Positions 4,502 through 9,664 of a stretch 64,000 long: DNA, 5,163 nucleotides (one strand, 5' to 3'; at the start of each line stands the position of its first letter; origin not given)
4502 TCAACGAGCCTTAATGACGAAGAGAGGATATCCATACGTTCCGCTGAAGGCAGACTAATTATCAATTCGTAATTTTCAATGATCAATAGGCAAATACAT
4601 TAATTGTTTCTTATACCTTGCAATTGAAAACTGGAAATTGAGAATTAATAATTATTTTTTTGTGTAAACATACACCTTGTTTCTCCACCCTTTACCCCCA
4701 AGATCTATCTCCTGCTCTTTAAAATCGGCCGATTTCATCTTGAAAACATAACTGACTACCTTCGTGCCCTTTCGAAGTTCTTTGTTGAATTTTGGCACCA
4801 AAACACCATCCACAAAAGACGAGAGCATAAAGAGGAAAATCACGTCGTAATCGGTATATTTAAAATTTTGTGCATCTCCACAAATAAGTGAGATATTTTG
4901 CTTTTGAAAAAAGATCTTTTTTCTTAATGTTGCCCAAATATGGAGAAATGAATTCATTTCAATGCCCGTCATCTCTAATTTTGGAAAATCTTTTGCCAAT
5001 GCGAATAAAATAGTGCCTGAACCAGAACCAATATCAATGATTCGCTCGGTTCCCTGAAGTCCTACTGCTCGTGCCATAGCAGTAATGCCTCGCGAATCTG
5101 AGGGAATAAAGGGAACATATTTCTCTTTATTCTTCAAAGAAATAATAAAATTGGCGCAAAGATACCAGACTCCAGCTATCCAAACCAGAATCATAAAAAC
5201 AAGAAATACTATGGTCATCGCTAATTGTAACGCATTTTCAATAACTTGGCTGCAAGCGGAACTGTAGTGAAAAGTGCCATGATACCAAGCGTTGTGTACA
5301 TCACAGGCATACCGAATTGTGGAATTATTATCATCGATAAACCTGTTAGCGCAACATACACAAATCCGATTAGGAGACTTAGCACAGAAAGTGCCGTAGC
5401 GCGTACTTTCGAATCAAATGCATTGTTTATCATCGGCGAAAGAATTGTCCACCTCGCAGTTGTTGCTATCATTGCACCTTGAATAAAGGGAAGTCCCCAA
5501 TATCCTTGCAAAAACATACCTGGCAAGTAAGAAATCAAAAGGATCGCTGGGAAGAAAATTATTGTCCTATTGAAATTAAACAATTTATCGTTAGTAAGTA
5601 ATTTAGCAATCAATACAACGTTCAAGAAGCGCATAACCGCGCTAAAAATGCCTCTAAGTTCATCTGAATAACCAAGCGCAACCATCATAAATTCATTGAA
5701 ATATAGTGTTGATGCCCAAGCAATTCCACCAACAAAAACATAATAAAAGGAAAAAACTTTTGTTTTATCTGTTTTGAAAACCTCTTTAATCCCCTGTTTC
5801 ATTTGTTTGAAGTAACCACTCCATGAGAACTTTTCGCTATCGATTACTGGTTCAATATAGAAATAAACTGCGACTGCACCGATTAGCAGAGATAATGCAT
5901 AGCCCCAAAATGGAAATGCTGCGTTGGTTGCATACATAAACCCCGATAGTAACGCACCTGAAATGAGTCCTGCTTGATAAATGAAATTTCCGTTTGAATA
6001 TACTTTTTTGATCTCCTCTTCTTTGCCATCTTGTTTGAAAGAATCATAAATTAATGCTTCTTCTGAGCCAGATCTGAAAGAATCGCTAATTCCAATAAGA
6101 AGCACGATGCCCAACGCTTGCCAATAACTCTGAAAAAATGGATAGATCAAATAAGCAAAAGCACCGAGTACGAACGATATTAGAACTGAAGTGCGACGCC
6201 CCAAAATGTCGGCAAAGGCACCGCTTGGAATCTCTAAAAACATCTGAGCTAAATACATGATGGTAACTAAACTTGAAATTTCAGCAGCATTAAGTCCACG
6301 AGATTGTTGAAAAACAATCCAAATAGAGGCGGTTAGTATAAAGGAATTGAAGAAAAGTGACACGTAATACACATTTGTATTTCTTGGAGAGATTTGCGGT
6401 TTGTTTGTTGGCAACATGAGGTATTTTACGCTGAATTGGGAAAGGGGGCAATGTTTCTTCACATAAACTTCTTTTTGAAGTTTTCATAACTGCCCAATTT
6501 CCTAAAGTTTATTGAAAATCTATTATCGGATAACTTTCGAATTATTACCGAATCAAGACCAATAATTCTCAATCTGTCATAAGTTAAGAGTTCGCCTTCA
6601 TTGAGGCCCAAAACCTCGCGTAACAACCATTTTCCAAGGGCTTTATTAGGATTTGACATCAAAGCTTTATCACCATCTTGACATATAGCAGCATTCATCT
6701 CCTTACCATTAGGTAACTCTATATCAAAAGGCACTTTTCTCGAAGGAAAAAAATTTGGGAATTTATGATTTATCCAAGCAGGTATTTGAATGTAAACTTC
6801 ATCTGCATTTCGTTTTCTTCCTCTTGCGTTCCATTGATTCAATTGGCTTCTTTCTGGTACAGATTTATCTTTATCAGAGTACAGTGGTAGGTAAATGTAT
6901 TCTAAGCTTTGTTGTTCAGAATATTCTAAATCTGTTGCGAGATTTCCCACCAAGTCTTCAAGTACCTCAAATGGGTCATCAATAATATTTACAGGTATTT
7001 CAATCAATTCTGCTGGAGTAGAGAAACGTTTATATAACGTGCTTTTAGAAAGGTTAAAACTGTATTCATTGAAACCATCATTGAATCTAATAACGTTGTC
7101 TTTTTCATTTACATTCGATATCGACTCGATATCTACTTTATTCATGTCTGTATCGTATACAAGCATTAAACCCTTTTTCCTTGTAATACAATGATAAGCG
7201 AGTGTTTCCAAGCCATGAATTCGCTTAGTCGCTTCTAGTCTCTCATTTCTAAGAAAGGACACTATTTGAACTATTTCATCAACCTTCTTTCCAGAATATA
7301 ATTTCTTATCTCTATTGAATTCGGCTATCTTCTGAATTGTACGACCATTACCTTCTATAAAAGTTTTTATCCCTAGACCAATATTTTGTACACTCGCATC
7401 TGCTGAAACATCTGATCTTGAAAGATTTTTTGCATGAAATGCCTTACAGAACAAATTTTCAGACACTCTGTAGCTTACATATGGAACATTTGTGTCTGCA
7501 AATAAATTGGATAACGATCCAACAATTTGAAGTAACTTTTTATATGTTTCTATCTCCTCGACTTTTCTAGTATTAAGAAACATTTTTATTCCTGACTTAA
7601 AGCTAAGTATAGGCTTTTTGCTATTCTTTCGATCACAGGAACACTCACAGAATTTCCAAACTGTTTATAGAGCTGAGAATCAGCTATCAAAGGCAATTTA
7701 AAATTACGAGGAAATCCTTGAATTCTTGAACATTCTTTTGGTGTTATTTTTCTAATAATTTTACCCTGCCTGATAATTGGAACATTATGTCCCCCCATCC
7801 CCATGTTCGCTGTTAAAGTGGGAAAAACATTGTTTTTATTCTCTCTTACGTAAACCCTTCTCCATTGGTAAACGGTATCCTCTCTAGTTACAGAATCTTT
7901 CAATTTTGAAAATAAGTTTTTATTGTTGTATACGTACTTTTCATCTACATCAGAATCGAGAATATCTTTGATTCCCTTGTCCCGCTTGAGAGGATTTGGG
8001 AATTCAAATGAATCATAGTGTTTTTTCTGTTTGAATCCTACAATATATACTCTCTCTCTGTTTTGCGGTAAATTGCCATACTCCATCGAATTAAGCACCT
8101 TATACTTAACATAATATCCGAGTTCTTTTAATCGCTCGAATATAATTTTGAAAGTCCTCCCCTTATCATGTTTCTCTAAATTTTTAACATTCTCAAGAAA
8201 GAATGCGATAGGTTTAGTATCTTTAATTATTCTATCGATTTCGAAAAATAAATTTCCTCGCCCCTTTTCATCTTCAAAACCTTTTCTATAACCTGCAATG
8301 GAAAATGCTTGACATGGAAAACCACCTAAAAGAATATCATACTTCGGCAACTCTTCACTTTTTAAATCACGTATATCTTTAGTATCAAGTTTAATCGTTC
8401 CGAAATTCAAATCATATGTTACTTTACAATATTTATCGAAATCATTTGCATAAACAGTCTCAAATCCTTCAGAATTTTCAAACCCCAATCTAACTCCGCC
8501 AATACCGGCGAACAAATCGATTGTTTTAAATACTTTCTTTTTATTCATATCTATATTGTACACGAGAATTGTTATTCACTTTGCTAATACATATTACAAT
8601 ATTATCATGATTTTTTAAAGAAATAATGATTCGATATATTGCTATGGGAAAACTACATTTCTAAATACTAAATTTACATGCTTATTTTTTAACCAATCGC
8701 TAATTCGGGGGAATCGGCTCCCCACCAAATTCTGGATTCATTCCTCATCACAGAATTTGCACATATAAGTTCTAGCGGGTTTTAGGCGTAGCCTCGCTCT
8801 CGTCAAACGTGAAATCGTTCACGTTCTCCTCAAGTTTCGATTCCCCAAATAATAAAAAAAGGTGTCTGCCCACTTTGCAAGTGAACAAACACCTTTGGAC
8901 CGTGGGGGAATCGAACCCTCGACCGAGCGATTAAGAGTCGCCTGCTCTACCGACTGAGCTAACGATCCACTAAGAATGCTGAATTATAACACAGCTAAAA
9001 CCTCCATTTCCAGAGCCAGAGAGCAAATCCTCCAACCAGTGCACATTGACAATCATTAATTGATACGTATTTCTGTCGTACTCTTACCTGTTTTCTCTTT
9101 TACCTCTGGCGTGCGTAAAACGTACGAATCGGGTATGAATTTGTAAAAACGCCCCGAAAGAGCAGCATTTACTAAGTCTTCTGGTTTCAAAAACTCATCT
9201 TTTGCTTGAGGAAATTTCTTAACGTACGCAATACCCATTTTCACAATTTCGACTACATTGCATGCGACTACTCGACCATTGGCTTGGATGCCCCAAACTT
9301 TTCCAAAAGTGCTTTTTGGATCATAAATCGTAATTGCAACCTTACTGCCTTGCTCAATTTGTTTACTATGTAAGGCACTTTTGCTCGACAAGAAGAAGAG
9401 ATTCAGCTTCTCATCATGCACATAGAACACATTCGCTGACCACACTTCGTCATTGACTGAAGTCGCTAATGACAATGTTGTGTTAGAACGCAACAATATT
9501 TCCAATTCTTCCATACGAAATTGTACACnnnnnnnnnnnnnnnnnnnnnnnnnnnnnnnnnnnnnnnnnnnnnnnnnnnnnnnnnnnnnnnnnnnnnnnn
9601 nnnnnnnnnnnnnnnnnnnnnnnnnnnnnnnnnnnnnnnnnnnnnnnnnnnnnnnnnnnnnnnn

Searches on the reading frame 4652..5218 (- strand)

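Call 12: search_protein_families(library=pfam, proteins=[window:4652-5218:-], max_evalue=0.01)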
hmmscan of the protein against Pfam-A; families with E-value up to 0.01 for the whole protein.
window:4652-5218:- (188 aa): 11 families
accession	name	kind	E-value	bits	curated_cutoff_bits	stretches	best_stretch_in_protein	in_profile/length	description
PF13847.12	Methyltransf_31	-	1.5e-08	34.9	27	1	57-133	4-87/145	Methyltransferase domain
PF02390.23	Methyltransf_4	-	3.5e-08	33.5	24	1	60-119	5-63/173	Putative methyltransferase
PF13649.12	Methyltransf_25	-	1.2e-07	32.8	27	1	60-139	1-80/97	Methyltransferase domain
PF08242.18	Methyltransf_12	-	1.7e-05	25.9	30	1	61-136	1-78/98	Methyltransferase domain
PF08241.18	Methyltransf_11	-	0.00015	22.8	21.2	1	61-147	1-82/95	Methyltransferase domain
PF00891.24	Methyltransf_2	-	0.0015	18.4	22.3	1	49-128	55-132/210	O-methyltransferase domain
PF08123.19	DOT1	-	0.0037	17.3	23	0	45-105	31-91/205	Histone methylation protein DOT1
PF05175.20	MTS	-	0.0049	17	23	1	56-90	31-65/170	Methyltransferase small domain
PF00398.26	RrnaAD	-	0.0068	16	24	1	45-123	19-92/263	Ribosomal RNA adenine dimethylase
PF13489.12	Methyltransf_23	-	0.0078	16.4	27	1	54-132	20-90/164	Methyltransferase domain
PF01135.25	PCMT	-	0.0094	16.2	20.3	0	47-129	64-148/210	Protein-L-isoaspartate(D-aspartate) O-methyltransferase (PCMT)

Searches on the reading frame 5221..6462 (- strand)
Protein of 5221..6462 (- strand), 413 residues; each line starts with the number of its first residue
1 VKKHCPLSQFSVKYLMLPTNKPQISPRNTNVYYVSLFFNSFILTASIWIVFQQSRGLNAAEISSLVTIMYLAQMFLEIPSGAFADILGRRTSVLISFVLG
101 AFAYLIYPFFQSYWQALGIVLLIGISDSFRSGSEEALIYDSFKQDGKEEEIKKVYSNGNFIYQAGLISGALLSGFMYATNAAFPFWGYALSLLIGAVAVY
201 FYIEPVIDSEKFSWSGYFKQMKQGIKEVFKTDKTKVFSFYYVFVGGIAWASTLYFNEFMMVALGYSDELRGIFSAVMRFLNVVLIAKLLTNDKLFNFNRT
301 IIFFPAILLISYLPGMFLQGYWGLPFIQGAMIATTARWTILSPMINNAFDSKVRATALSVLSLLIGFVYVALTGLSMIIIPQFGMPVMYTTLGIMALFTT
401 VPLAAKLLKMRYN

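Call 12: search_protein_families(library=pfam, proteins=[window:5221-6462:-], max_evalue=0.01)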
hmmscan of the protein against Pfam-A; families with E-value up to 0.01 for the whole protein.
window:5221-6462:- (413 aa): 2 families
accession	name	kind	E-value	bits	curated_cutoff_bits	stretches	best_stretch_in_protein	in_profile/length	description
PF07690.21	MFS_1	-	8.9e-24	84.5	33.4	1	34-326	6-302/347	Major Facilitator Superfamily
PF05977.19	MFS_3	-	0.0061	15.5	27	1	70-147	55-137/524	Transmembrane secretion effector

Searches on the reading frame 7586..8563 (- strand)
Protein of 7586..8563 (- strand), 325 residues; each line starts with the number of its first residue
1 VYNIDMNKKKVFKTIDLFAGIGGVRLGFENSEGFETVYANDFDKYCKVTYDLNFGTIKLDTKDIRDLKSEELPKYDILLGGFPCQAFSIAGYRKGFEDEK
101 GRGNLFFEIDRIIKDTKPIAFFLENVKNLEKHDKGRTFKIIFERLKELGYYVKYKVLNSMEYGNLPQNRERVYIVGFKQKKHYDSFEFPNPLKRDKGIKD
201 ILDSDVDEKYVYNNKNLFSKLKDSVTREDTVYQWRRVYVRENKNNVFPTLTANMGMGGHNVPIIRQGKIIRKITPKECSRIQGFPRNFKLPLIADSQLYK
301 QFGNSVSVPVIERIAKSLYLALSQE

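Call 12: search_protein_families(library=pfam, proteins=[window:7586-8563:-], max_evalue=0.01)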
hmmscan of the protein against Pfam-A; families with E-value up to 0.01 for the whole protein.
window:7586-8563:- (325 aa): 1 family
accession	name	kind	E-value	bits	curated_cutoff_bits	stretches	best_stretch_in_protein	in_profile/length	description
PF00145.23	DNA_methylase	-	5.6e-92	309.1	22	1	12-318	1-322/324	C-5 cytosine-specific DNA methylase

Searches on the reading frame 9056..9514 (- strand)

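Call 12: search_protein_families(library=pfam, proteins=[window:9056-9514:-], max_evalue=0.01)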
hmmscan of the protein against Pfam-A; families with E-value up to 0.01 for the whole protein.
window:9056-9514:- (152 aa): 1 family
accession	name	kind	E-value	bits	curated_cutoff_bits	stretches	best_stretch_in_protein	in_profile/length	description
PF01243.27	PNPOx_N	-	0.0061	17.4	28.1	1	2-87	3-78/120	Pyridoxamine 5'-phosphate oxidase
